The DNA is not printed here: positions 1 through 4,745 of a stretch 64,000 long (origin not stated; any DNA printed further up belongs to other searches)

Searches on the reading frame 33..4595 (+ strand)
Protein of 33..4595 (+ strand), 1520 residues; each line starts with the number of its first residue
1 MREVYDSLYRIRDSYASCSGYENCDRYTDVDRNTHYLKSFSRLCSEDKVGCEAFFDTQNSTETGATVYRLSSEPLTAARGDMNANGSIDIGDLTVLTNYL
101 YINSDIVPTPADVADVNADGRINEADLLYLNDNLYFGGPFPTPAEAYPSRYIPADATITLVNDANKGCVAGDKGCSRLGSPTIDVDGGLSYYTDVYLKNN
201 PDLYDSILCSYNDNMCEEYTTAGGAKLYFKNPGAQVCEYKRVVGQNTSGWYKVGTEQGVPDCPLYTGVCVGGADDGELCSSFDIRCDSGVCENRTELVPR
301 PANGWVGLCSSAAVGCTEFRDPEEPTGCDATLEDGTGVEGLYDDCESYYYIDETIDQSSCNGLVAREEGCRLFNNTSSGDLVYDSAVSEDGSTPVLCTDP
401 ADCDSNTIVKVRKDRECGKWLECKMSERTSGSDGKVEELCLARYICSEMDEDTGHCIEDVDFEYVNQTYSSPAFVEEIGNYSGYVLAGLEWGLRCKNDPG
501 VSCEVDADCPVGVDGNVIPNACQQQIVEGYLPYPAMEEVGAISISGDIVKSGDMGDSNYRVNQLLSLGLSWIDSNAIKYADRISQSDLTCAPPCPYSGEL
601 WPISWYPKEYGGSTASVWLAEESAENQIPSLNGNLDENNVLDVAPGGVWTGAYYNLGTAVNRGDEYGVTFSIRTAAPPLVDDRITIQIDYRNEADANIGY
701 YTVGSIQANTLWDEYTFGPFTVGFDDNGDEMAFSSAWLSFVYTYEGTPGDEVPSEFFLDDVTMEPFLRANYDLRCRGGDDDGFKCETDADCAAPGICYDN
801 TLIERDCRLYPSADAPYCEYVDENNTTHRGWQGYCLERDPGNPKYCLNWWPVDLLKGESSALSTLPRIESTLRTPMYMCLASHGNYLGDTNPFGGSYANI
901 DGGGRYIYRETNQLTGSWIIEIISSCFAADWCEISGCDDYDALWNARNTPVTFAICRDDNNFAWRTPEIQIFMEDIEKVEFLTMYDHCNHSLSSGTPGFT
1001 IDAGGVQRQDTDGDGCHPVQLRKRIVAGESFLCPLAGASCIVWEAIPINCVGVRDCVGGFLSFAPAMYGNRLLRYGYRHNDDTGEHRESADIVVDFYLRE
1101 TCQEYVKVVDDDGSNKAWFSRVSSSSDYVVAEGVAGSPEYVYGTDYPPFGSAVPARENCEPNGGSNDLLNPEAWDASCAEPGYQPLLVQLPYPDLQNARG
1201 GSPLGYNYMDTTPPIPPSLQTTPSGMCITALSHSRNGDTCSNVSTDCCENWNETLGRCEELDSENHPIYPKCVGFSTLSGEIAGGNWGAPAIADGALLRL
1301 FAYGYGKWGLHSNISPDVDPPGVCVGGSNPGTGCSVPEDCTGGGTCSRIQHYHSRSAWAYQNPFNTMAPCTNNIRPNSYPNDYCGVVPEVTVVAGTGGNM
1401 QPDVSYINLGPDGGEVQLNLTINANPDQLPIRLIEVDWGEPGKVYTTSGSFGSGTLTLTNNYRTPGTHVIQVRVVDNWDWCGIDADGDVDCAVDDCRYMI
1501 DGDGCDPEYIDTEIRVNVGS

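Call 11: search_protein_families(library=pfam, proteins=[window:33-4595:+], max_evalue=0.001)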
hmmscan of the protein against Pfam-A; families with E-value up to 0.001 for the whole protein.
window:33-4595:+ (1520 aa): 2 families
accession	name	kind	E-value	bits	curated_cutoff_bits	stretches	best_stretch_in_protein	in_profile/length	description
PF00404.24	Dockerin_1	-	2e-10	41.1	22.9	1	80-134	2-56/57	Dockerin type I domain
PF02018.23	CBM_4_9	-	0.00088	20.1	25.9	0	636-733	34-129/136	Carbohydrate binding domain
